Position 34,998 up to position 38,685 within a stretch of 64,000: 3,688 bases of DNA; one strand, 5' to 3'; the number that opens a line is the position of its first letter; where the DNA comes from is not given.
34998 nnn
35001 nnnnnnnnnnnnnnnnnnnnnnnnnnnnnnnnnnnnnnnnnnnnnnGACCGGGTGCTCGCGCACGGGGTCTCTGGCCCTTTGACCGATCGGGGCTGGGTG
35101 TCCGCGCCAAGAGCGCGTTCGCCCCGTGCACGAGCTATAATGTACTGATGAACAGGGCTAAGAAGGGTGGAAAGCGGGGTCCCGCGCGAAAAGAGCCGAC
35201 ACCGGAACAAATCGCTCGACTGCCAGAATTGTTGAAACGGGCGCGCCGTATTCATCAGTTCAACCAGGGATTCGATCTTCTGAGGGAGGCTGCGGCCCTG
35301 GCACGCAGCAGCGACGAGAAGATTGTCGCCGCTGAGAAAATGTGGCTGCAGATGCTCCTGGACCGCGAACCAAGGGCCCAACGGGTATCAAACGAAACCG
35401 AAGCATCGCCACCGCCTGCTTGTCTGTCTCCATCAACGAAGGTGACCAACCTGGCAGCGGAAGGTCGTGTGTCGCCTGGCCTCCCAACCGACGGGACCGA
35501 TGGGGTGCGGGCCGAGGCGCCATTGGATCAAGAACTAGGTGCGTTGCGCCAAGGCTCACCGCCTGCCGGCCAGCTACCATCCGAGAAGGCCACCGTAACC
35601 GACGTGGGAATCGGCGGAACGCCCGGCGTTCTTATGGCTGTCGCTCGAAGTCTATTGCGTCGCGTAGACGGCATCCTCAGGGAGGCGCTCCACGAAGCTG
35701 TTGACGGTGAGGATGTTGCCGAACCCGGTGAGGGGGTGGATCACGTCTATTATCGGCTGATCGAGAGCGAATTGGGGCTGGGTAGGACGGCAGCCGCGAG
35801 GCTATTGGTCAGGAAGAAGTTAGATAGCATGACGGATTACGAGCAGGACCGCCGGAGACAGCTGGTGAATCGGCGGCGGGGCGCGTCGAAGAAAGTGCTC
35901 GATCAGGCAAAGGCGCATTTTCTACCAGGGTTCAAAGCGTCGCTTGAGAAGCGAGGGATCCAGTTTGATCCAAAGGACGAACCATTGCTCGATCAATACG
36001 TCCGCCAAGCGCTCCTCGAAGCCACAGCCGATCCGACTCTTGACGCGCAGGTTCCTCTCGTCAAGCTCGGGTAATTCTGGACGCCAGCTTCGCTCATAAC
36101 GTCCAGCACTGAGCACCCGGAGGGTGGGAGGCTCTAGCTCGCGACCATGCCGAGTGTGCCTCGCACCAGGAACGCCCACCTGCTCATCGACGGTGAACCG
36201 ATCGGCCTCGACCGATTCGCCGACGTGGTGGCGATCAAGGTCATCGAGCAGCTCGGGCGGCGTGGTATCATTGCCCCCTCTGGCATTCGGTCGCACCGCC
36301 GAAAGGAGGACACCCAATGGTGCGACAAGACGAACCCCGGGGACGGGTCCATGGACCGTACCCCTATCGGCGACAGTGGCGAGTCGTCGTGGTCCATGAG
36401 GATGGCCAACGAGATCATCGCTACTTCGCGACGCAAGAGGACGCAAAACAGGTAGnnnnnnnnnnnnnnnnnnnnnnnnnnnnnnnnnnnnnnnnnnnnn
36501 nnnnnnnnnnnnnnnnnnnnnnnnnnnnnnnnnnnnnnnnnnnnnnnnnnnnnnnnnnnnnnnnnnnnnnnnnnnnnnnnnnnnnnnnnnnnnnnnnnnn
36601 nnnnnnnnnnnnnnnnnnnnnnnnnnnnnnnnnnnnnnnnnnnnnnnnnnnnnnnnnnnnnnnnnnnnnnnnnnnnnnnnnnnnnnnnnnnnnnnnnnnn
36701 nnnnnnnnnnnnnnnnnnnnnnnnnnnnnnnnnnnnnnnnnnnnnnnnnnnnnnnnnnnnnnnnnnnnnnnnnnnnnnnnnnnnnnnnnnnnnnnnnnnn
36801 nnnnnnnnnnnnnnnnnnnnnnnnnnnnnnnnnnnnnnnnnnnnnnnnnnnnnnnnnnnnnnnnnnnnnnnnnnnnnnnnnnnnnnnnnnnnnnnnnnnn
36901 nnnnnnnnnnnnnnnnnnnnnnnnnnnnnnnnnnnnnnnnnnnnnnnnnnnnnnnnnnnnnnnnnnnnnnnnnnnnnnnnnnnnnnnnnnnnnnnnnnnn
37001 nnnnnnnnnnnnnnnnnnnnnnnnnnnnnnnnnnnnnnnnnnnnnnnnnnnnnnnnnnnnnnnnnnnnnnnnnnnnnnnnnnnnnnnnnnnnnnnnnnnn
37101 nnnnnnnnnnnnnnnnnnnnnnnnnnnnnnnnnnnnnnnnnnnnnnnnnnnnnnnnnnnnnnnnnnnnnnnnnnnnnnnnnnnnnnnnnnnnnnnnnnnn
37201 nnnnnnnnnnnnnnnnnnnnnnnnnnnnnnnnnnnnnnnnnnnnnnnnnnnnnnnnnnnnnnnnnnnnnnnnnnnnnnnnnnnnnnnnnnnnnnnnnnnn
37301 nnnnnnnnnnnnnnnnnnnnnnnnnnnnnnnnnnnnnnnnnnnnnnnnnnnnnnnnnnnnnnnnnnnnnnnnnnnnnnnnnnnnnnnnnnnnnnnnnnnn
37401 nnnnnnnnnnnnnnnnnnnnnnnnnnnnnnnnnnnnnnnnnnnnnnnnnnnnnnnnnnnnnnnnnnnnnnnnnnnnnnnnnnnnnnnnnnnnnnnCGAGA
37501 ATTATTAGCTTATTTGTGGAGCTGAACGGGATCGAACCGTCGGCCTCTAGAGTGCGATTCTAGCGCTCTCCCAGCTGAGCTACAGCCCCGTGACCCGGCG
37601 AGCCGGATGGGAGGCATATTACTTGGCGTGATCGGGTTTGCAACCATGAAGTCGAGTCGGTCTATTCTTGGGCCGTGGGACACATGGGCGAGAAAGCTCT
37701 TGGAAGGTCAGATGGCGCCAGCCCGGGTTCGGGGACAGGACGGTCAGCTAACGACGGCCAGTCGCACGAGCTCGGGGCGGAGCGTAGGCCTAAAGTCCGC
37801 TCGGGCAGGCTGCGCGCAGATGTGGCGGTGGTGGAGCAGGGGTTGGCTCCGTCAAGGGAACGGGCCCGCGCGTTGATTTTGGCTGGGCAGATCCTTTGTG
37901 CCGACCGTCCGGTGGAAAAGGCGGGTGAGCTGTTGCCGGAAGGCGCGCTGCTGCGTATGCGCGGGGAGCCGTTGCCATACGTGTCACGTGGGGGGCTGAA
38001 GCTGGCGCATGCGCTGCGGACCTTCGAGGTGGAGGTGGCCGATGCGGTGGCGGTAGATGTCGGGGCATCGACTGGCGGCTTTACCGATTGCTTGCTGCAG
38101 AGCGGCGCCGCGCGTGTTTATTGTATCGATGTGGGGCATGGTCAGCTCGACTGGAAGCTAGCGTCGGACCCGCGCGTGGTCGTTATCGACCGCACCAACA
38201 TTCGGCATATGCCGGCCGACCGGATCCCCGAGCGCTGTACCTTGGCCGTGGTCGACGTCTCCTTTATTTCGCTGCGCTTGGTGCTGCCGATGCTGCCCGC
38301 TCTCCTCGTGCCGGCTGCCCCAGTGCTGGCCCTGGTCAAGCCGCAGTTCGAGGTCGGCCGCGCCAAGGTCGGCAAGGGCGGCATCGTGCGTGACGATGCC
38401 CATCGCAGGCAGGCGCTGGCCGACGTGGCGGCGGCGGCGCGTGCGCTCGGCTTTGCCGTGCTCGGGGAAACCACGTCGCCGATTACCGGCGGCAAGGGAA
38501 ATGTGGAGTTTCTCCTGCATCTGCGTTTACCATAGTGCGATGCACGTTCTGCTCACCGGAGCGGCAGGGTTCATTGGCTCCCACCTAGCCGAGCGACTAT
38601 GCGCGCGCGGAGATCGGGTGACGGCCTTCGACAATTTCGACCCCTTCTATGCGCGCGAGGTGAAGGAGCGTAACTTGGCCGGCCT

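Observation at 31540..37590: Integrase-bearing phage-like element abutting tRNA-Ala; the whole left 37.5 kb looks like an accessory genomic island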

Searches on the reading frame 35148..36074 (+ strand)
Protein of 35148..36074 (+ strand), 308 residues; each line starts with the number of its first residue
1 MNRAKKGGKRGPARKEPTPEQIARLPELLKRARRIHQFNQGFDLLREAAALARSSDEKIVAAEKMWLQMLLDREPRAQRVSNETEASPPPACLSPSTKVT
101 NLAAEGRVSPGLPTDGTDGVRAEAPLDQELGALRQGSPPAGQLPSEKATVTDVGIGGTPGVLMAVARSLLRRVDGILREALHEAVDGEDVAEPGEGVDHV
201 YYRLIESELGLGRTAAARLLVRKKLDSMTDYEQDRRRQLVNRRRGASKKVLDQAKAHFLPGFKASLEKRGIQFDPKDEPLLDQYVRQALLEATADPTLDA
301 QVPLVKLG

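Call 11: search_protein_families(library=pfam, proteins=[window:35148-36074:+], max_evalue=0.1)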
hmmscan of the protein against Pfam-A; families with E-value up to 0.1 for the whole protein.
window:35148-36074:+ (308 aa): 1 family
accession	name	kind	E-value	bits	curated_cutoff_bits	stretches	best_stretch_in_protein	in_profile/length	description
PF20436.4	LonB_AAA-LID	-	0.0057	17.1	22.4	1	37-63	27-53/65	Archaeal LonB, AAA+ ATPase LID domain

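Call 12: search_protein_families(library=phrogs, proteins=[window:35148-36074:+], max_evalue=0.1)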
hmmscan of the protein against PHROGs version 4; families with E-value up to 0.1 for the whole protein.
window:35148-36074:+ (308 aa): 2 families
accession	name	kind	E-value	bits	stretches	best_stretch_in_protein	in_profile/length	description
phrog_29141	-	unknown function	0.031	14.1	1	189-286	224-317/536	-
phrog_1869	-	unknown function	0.06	14.5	0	52-79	24-52/55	-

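Call 45: search_protein_representatives(protein=window:35148-36074:+)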
Query: 308 residues. Proteins with E-value up to 0.001 (for the whole library): 13; up to 1e-10: 5; up to 1e-30: 2. The best 13 are listed.
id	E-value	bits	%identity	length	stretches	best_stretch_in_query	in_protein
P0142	3.4e-168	575.1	96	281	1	28-307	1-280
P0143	7.2e-52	193.3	69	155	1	160-306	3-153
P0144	3.0e-21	92.8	45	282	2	165-302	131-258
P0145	2.3e-16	76.7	45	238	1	164-303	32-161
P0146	5.7e-14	68.9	39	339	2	106-305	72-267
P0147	1.5e-09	54.4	48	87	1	159-231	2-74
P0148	7.7e-08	48.8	39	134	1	186-305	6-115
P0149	1.1e-06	45.0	35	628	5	65-107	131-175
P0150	2.6e-06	43.7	74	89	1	149-186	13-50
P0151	7.1e-06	42.3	37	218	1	165-305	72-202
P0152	1.1e-05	41.7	39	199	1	162-306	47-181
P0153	2.4e-05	40.6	37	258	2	163-303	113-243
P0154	3.1e-05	40.2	32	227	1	155-301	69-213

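Call 63: search_protein_families(library=padloc, proteins=[window:35148-36074:+], max_evalue=0.01)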
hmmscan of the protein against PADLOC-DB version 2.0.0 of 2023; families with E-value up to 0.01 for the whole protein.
window:35148-36074:+ (308 aa): 0 families

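Call 64: search_protein_families(library=ncbifam, proteins=[window:35148-36074:+], max_evalue=0.01)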
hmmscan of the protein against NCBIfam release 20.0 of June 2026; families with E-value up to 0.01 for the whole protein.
window:35148-36074:+ (308 aa): 0 families

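Call 86: predict_structure(alignment_id=A4)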
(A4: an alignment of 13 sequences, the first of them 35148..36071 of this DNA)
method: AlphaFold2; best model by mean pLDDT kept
length: 308 residues; sequences in the alignment: 13
mean_pLDDT: 69.4   pTM: 0.57
mean pLDDT of the five models: 69.4, 66.6, 55.6, 55.6, 54.9
residues with pLDDT >= 90: 35; 70-90: 162; 50-70: 17; < 50: 94
segments of 3 or more residues with pLDDT < 50: 1-12, 76-94, 96-157
pLDDT, mean of each block of 10 residues (from residue 1): 44 70 88 90 90 90 85 57 43 32 32 33 38 38 35 47 86 88 82 86 86 75 63 77 82 88 90 86 90 86 78
secondary structure, 60 per line:
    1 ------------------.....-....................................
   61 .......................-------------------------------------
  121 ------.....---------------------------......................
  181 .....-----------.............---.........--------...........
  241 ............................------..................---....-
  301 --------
elements in order: H19-23 H25-83 H127-131 H159-185 H197-209 H213-221 H230-268 H275-292 H296-299

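Call 88: fold_search(model_id=the predicted structure, library=pdb)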
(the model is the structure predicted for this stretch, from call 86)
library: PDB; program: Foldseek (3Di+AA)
matches with E <= 10: 15; with E <= 0.001: 0
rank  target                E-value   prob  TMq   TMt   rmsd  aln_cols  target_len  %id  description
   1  6r0y_G                3.4e+00  0.04  0.12  0.17  23.8       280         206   13  Thermus thermophilus V/A-type ATPase/synthase, rotational state 3 (released 2019-08-28)
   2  6r0z_G                3.4e+00  0.04  0.12  0.15  23.0       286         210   12  Thermus thermophilus V/A-type ATPase/synthase, rotational state 1L (released 2019-08-28)
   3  8zzo_MODEL_1_A        5.4e+00  0.06  0.16  0.16  15.8       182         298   13  Structural Model of Ghrelin Bound to its G Protein-Coupled Receptor (released 2019-02-06)
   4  3zx6_B                5.7e+00  0.04  0.14  0.15  40.2       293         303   12  Structure of Hamp(AF1503)-Tsr fusion - Hamp (A291V) mutant (released 2012-02-29)
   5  7t11_R                6.0e+00  0.04  0.14  0.15  17.3       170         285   15  CryoEM structure of somatostatin receptor 2 in complex with Octreotide and Gi3. (released 2022-03-09)
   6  7ul3_A                6.6e+00  0.03  0.12  0.14  17.4       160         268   18  CryoEM Structure of Inactive H2R Bound to Famotidine, Nb6M, and NabFab (released 2022-06-29)
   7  6tpi_A                6.9e+00  0.04  0.18  0.16  19.4       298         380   10  EnvC bound to the FtsX periplasmic domain (released 2020-11-04)
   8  8otw_B                6.9e+00  0.04  0.14  0.07  12.2       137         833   12  Cryo-EM structure of Strongylocentrotus purpuratus SLC9C1 in presence of cAMP (released 2023-11-01)
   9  9ppz_A                7.7e+00  0.03  0.13  0.14  17.0       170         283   14  CryoEM structure of delta opioid receptor bound to G proteins and SNC80 (released 2026-03-04)
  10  3zx6_A                7.7e+00  0.03  0.16  0.16  41.9       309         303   15  Structure of Hamp(AF1503)-Tsr fusion - Hamp (A291V) mutant (released 2012-02-29)
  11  7wic_R                9.0e+00  0.04  0.16  0.17  16.6       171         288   12  Cryo-EM structure of the SS-14-bound human SSTR2-Gi1 complex (released 2022-06-01)
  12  5ls6_A                9.4e+00  0.03  0.12  0.07  23.2       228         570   11  Structure of Human Polycomb Repressive Complex 2 (PRC2) with inhibitor (released 2017-02-22)
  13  9fqr_Ct               9.4e+00  0.02  0.14  0.13  41.1       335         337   13  96-nm repeat of axonemal doublet microtubules from bovine sperm (released 2025-03-26)
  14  7mdx_B                9.4e+00  0.02  0.11  0.09  18.6       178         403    9  LolCDE nucleotide-free (released 2021-08-11)
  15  3wcj_C                9.4e+00  0.01  0.11  0.10  16.5       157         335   13  The complex structure of HsSQS wtih ligand,E5700 (released 2014-06-18)

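Call 91: search_solved_structures(query=A4, max_evalue=1)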
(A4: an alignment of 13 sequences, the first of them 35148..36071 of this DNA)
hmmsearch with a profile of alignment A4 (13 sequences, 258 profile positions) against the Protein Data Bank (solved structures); distinct sequences matched with E-value up to 1: 8.
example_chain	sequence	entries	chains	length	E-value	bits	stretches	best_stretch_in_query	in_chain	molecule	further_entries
6em1_i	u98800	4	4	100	0.036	16.8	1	41-115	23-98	60S ribosomal protein L36-B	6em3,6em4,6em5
4u3m_O6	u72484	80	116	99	0.037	16.8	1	43-115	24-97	60S ribosomal protein L36-A | Large ribosomal subunit protein eL36A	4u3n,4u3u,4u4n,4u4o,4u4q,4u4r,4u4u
6woo_i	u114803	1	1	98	0.037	16.8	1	44-115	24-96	eL36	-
10zy_i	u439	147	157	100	0.037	16.8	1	43-115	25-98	60S ribosomal protein L36-A | 60S ribosomal protein L36 | 60S ribosomal protein rpL36 (L36e)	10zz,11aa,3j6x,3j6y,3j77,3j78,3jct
5it7_ii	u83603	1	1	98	0.049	16.4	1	45-115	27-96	60S ribosomal protein L36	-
6uz7_Bi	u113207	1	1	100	0.051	16.3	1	45-114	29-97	60S ribosomal protein L36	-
9bh5_Ci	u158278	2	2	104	0.058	16.2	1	42-86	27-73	Large ribosomal subunit protein eL36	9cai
8fn4_4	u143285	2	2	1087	0.24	14.2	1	148-189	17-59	RNA-editing substrate-binding complex protein 4 (RESC4)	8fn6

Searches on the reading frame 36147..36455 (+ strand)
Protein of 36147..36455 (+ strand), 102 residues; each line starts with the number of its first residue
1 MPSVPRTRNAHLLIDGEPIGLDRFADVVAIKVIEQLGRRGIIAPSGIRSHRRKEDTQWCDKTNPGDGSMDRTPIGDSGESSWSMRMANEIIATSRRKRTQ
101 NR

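Call 77: search_protein_families(library=pfam, proteins=[window:36147-36455:+], max_evalue=0.1)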
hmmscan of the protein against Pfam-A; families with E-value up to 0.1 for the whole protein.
window:36147-36455:+ (102 aa): 0 families

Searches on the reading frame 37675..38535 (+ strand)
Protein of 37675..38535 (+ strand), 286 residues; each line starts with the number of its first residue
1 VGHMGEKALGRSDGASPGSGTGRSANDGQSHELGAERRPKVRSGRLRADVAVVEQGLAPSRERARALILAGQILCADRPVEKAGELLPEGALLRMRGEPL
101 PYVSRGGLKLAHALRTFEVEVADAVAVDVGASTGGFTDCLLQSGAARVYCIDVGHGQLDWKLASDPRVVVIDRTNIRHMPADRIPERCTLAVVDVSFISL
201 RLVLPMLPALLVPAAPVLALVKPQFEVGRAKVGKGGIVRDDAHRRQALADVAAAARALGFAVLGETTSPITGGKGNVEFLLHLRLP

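Call 14: find_encoding_contigs(protein=window:37675-38535:+, flank=10000, max_places=10)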
Protein window:37675-38535:+ (286 aa): no gene with exactly this product is on record in the collection.

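Call 29: find_related_loci(query=A2, collection=genome_contigs, flank=10000)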
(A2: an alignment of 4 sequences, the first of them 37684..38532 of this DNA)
Query A2 (283 aa) in genome_contigs; peptide patterns used: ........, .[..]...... (x = any residue, [..] = any of these).
600 stretches matched a pattern (row limit reached: there are more); 598 encode a relative of the query (tblastn E <= 1e-3); the best 80 are kept; 80 distinct loci.
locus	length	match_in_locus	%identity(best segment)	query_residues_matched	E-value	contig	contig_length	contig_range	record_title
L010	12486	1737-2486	60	35-283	9e-82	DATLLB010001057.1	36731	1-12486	MAG TPA_asm: Enhygromyxa sp. isolate SMAG_U13737 k141_2236328, whole genome shotgun sequence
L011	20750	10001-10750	55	29-279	9e-82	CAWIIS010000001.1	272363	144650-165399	MAG: Nitrospirota bacterium isolate MFD03899.bin.2.142 genome assembly, contig: contig_11827, whole genome shotgun seque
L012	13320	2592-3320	57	39-281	2e-81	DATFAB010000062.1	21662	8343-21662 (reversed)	MAG TPA_asm: Geomonas sp. isolate SMAG_U8490 k141_88613, whole genome shotgun sequence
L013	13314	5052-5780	58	42-283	1e-80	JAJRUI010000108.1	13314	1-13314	MAG: Deferrisomatales bacterium isolate Dive96_bin10.171 k141_3697089, whole genome shotgun sequence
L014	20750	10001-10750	54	31-280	1e-79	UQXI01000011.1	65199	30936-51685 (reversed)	uncultured Clostridiales bacterium isolate UMGS730 genome assembly, contig: NODE_405_length_65199_cov_5.560481, whole ge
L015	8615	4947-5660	58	44-281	8e-79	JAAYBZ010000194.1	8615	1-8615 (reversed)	MAG: Myxococcales bacterium isolate AS06rmzACSIP_366 363409_AS06, whole genome shotgun sequence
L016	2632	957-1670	56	44-281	2e-80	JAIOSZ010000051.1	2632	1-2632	MAG: Desulfuromonadaceae bacterium isolate SMBSF57 bin_55_k127_62422, whole genome shotgun sequence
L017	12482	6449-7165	53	44-282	3e-78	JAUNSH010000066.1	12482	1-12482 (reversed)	MAG: Eubacteriales bacterium isolate S4M_St_6 NODE_1555_length_12482_cov_14.539068, whole genome shotgun sequence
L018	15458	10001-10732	60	40-283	8e-78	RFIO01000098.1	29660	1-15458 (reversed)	MAG: Deltaproteobacteria bacterium isolate J078 k99_212306, whole genome shotgun sequence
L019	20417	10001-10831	50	10-283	9e-78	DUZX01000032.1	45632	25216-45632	MAG TPA_asm: Desulfuromonadales bacterium isolate MAG_13126_9_058 Ga0172367_10000863, whole genome shotgun sequence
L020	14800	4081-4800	50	42-281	1e-77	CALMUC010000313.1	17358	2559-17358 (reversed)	MAG TPA_asm: uncultured Lachnospiraceae bacterium isolate ERR1414273_bin.30_CONCOCT_v1.1_MAG genome assembly, contig: ER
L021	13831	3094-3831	52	39-281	4e-77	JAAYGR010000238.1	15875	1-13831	MAG: Bacillota bacterium isolate AS09scLD_252 256640_AS09, whole genome shotgun sequence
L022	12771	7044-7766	52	44-283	9e-77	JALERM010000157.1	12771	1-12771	MAG: Eubacterium sp. isolate SUG269 k141_140471, whole genome shotgun sequence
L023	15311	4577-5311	54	39-283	2e-76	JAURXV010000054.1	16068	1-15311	MAG: Syntrophales bacterium isolate E10_metabat.bin.36 E10_k141_491061, whole genome shotgun sequence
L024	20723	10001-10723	56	42-283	8e-76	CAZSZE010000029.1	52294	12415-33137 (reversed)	MAG TPA_asm: uncultured Enterobacterales bacterium isolate SRP308112_co1_361 genome assembly, contig: NODE_613_length_52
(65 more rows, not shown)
